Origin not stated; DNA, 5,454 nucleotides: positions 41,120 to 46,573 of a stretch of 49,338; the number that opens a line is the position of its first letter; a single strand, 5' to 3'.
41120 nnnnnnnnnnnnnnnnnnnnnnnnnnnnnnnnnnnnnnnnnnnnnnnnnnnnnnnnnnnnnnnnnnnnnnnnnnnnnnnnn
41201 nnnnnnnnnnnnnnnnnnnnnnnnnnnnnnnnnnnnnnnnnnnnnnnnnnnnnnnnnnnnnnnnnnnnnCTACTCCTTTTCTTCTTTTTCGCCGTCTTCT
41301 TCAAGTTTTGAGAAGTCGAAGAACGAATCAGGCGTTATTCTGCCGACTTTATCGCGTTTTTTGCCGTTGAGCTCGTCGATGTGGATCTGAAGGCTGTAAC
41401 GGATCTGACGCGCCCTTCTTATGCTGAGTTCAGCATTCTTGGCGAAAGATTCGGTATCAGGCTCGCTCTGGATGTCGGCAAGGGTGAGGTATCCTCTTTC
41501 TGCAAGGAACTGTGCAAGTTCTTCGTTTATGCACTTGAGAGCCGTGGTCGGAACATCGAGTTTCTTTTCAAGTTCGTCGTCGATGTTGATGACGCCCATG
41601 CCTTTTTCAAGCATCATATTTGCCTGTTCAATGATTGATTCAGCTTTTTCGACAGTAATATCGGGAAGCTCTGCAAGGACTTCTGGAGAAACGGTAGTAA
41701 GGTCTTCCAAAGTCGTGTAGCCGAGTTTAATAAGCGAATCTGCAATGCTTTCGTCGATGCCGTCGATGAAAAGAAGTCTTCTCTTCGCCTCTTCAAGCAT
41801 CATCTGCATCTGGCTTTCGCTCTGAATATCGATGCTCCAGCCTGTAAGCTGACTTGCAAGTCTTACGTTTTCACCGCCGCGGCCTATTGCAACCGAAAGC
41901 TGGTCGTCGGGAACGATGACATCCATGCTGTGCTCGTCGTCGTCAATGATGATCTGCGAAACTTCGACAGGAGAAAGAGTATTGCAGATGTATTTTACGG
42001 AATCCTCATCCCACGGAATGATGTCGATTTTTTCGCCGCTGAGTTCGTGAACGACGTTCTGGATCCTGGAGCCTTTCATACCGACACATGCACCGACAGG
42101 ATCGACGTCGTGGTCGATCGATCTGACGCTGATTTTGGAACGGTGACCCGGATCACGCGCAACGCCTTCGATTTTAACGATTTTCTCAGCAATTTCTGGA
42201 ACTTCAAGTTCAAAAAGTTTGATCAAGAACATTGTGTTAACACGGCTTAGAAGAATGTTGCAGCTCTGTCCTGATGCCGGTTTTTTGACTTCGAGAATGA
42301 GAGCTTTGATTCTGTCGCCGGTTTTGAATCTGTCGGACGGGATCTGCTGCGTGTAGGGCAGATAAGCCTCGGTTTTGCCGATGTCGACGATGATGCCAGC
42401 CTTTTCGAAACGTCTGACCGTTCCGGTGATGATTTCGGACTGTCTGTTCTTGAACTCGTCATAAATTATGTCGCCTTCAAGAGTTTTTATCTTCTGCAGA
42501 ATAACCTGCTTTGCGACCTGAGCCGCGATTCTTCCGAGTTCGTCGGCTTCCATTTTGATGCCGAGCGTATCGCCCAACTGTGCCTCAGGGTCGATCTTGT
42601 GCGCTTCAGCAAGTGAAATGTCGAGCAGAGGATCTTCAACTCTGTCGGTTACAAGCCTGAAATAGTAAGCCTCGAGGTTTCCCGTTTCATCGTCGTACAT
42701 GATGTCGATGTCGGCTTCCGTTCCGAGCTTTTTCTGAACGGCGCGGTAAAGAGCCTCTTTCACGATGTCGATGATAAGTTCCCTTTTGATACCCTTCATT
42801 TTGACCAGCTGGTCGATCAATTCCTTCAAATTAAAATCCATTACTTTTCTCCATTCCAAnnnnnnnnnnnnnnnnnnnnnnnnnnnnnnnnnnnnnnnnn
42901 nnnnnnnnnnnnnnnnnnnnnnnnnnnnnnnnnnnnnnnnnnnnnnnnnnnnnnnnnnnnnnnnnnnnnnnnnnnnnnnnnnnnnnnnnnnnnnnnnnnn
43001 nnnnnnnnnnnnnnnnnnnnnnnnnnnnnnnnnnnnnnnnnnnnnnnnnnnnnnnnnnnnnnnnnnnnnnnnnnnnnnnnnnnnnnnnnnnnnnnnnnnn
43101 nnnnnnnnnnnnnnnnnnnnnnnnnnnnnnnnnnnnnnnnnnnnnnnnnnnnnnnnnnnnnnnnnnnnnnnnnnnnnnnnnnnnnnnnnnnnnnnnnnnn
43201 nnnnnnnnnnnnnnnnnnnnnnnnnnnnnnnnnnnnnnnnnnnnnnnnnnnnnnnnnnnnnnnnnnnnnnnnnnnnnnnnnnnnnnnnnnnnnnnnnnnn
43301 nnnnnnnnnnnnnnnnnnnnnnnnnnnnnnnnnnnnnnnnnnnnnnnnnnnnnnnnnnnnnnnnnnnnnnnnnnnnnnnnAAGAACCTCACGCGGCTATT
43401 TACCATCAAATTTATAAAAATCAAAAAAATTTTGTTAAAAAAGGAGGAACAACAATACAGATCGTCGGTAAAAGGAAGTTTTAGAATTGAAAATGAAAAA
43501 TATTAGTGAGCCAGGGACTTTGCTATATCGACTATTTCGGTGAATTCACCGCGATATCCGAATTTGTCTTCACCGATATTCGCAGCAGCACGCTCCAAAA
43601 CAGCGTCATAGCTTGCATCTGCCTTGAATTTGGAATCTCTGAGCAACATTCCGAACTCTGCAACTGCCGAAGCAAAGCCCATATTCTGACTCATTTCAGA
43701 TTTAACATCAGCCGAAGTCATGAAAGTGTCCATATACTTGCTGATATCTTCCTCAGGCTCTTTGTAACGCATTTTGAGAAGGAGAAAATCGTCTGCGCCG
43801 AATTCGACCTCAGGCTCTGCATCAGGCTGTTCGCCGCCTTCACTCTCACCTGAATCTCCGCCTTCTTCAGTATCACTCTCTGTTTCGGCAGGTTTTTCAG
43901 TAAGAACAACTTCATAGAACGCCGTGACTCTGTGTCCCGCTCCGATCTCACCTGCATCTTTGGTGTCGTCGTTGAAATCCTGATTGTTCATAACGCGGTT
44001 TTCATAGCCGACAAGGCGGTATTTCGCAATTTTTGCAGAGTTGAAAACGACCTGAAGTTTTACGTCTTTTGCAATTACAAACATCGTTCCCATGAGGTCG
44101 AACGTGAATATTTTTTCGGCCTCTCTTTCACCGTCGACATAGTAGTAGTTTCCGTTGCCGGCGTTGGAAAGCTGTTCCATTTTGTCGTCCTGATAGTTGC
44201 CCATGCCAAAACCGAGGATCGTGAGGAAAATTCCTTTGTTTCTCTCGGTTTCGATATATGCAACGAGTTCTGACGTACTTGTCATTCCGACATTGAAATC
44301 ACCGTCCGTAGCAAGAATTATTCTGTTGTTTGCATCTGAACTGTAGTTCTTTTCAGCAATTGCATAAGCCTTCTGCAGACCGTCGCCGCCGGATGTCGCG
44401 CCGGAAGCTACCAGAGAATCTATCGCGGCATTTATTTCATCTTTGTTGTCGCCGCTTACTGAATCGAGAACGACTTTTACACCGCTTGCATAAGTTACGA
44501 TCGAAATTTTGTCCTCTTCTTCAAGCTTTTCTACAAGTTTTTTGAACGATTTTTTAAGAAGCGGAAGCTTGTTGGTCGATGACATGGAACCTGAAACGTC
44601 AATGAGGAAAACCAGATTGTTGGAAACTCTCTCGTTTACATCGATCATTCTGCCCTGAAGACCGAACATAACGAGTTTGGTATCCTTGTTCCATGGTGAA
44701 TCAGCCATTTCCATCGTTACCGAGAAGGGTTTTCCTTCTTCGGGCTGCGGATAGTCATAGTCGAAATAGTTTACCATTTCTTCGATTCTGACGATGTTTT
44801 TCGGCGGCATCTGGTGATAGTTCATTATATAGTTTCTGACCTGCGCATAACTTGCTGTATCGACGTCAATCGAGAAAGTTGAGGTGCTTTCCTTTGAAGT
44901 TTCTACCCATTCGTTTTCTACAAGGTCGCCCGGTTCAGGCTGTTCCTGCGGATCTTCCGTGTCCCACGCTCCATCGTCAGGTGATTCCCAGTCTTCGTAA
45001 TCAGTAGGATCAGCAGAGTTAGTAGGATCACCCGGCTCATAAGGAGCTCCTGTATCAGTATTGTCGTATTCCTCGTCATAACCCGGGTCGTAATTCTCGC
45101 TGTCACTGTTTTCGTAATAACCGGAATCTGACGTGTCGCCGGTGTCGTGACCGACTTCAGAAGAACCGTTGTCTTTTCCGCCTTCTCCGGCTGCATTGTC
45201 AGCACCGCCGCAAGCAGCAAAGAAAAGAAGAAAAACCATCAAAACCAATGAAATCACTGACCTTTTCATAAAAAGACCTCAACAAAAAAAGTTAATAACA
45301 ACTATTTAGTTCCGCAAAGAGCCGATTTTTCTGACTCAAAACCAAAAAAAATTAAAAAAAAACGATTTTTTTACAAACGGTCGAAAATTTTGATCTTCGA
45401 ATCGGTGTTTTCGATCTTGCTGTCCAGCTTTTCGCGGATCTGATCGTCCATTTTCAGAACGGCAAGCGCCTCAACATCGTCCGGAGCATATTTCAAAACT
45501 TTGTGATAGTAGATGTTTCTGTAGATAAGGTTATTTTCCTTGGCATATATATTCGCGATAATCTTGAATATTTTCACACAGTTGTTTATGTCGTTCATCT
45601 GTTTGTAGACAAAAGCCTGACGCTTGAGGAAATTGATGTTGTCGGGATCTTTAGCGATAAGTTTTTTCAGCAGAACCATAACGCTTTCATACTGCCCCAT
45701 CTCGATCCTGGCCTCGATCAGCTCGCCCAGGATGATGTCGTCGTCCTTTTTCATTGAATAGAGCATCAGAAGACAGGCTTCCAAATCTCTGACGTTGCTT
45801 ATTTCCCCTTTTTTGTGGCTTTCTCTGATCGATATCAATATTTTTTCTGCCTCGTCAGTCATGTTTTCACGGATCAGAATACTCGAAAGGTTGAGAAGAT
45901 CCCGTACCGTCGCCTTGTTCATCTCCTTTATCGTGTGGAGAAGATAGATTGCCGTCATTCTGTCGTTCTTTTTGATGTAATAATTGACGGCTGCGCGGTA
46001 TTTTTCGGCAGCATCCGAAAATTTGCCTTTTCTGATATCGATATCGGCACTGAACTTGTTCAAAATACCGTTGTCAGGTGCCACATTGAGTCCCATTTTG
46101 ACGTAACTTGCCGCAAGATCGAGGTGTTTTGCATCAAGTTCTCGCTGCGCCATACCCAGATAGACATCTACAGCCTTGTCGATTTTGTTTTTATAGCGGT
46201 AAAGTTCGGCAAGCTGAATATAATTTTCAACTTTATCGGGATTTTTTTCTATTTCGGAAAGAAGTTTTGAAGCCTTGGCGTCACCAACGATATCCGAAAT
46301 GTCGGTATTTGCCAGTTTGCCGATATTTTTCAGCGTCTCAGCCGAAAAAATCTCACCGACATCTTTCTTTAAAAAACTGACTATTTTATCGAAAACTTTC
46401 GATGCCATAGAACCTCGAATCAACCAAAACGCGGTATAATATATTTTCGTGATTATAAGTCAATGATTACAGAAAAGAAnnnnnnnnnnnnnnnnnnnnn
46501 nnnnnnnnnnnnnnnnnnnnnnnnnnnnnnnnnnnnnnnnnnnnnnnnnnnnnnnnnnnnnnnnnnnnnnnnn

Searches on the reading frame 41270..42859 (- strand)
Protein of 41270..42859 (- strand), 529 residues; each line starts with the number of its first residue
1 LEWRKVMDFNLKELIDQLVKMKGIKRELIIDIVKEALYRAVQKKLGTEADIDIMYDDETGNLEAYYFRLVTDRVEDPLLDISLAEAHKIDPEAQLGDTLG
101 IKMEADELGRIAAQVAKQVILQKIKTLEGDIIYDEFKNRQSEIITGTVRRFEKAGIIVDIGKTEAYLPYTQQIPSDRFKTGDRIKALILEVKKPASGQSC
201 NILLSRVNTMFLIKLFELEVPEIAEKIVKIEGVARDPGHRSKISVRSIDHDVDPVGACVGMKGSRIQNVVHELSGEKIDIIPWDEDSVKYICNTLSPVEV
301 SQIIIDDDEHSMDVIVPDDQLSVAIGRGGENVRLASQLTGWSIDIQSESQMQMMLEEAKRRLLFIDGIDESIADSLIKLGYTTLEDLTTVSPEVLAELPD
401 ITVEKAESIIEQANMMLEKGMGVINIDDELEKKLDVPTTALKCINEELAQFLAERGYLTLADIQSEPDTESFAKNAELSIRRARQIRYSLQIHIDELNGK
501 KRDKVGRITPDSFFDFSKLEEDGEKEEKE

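Call 16: search_protein_families(library=pfam, proteins=[window:41270-42859:-], max_evalue=0.0001)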
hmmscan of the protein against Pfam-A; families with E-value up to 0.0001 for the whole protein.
window:41270-42859:- (529 aa): 7 families
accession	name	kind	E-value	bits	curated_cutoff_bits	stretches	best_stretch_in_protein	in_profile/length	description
PF08529.16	NusA_N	-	7.8e-32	110.4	23.8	1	11-128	2-117/119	NusA N-terminal domain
PF13184.12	KH_5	-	2.9e-27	95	27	1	237-305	1-69/69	NusA-like KH domain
PF14520.12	HHH_5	-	1.4e-14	54.8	27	1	360-413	2-55/57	Helix-hairpin-helix domain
PF00575.29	S1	-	4.9e-07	30.5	22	1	142-193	6-64/74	S1 RNA binding domain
PF00013.35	KH_1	-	1e-06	28.8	21.5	0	313-372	3-57/66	KH domain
PF07650.23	KH_2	-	3.1e-05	24.1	22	0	294-351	9-66/78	KH domain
PF23095.1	KH_NusA_C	-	9.4e-05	22.8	34.2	0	319-352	8-41/59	Transcription termination/antitermination protein NusA, KH domain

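Call 72: find_homologous_proteins(query=window:41270-42859:-, max_evalue=1e-60)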
Query window:41270-42859:- (529 aa): 7995 proteins with E <= 1e-60 among 8000 candidates; the best 120 are listed.
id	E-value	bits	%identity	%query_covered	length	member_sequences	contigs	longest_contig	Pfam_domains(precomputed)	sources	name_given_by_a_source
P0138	0.0e+0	1087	97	99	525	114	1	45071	PF13184.13,PF26594.2,PF07650.24,PF00013.36,PF14520.13,PF00575.30,PF08529.17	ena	-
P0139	2.6e-281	952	84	99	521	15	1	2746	PF13184.13,PF26594.2,PF00013.36,PF14520.13,PF00575.30,PF08529.17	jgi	jgi:transcription termination/antitermination protein NusA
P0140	3.8e-276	935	84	98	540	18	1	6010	PF13184.13,PF26594.2,PF00013.36,PF14520.13,PF00575.30,PF08529.17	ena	-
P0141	5.1e-275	931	83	97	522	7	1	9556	PF13184.13,PF26594.2,PF00013.36,PF14520.13,PF00575.30,PF08529.17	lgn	-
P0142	4.8e-274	928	82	99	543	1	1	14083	PF13184.13,PF26594.2,PF00013.36,PF14520.13,PF00575.30,PF08529.17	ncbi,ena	-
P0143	9.1e-274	927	83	98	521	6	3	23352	PF13184.13,PF26594.2,PF00013.36,PF14520.13,PF00575.30,PF08529.17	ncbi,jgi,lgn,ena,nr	ncbi:MAG TPA: transcription termination factor NusA [bacterium]|nr:transcription termination factor 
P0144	9.2e-271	917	82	98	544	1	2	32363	PF13184.13,PF26594.2,PF00013.36,PF14520.13,PF00575.30,PF08529.17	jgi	jgi:transcription termination/antitermination protein NusA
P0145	3.0e-267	905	80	99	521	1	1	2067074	PF13184.13,PF26594.2,PF00013.36,PF14520.13,PF00575.30,PF08529.17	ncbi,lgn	ncbi:MAG: transcription termination factor NusA [bacterium]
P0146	4.5e-267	905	80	97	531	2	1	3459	PF13184.13,PF26594.2,PF00013.36,PF14520.13,PF00575.30,PF08529.17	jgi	jgi:transcription termination/antitermination protein NusA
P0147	6.8e-266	901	79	99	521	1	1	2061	PF13184.13,PF26594.2,PF00013.36,PF14520.13,PF00575.30,PF08529.17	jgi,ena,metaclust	metaclust:\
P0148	2.4e-253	859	75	97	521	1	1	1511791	PF13184.13,PF26594.2,PF07650.24,PF00013.36,PF14520.13,PF00575.30,PF08529.17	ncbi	-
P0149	4.0e-253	859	76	97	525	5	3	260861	PF13184.13,PF26594.2,PF07650.24,PF00013.36,PF14520.13,PF00575.30,PF08529.17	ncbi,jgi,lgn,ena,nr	ncbi:MAG TPA: transcription termination factor NusA [bacterium]|nr:transcription termination factor 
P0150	4.9e-252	855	75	99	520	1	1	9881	PF13184.13,PF26594.2,PF00013.36,PF14520.13,PF00575.30,PF08529.17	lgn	-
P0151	1.9e-249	847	75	98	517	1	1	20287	PF13184.13,PF26594.2,PF00013.36,PF14520.13,PF00575.30,PF08529.17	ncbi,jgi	-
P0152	1.7e-247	840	77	97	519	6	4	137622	PF13184.13,PF26594.2,PF00013.36,PF14520.13,PF00575.30,PF08529.17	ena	-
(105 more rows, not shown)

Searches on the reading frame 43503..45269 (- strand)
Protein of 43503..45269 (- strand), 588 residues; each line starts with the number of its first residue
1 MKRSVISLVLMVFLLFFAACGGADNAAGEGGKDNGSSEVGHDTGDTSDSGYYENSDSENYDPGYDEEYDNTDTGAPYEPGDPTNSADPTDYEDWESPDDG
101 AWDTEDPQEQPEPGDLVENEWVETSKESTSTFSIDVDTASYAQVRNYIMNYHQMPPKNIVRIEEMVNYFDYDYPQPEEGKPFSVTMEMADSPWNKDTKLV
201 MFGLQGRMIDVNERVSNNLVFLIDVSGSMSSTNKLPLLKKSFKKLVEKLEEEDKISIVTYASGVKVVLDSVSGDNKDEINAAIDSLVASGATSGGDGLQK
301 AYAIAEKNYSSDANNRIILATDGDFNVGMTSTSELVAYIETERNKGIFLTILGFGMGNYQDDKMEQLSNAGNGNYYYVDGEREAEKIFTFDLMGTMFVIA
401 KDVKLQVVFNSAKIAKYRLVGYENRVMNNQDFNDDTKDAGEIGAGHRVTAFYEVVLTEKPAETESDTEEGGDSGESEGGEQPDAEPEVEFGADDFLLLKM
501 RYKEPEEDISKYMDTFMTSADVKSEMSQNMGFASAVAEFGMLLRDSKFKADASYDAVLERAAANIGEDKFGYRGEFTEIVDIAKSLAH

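Call 16: search_protein_families(library=pfam, proteins=[window:43503-45269:-], max_evalue=0.0001)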
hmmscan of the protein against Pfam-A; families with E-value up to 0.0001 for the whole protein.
window:43503-45269:- (588 aa): 5 families
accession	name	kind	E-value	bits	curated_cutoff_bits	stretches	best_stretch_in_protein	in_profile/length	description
PF12034.13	YfbK_C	-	6.9e-59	199.5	25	1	394-586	1-184/184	Uncharacterized protein YfbK, C-terminal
PF12450.13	vWF_A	-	1.2e-34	118.6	25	1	116-200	10-93/94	von Willebrand factor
PF00092.34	VWA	-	2.2e-20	74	23.8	1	218-388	1-172/174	von Willebrand factor type A domain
PF13519.12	VWA_2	-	2.2e-16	60.9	27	1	219-323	1-106/107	von Willebrand factor type A domain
PF13768.12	VWA_3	-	2.3e-13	50.9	27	1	218-376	2-154/155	von Willebrand factor type A domain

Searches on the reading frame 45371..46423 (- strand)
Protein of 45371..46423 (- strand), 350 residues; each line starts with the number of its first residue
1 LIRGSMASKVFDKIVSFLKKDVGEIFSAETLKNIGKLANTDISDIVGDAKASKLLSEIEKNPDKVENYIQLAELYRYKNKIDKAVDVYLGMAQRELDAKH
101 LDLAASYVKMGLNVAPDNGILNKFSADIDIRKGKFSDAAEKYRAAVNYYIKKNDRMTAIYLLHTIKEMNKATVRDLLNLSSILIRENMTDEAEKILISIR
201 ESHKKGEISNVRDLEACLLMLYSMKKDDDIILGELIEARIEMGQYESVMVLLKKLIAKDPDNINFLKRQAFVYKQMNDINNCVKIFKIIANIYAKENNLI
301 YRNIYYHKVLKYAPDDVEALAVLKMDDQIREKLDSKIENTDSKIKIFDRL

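Call 16: search_protein_families(library=pfam, proteins=[window:45371-46423:-], max_evalue=0.0001)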
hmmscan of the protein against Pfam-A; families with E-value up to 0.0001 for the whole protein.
window:45371-46423:- (350 aa): 7 families
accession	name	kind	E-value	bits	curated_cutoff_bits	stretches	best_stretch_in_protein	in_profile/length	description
PF14559.12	TPR_19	-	2.4e-12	47.4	25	0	240-278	2-40/68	Tetratricopeptide repeat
PF13431.12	TPR_17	-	6.1e-08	32.8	24.4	0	58-85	6-33/34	Tetratricopeptide repeat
PF13428.12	TPR_14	-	1.6e-07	31.8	23.5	0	235-270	7-42/44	Tetratricopeptide repeat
PF07719.23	TPR_2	-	4.8e-06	26.7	27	0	66-88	2-24/34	Tetratricopeptide repeat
PF13174.12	TPR_6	-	3.6e-05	24.6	26.3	0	70-88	5-23/33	Tetratricopeptide repeat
PF14938.12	SNAP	-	5.7e-05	23.2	25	0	56-159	25-135/282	Soluble NSF attachment protein, SNAP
PF25064.1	ARM_TT21_5th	-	6.5e-05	23.6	27.8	0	244-296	16-68/117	TT21 fifth ARM repeats domain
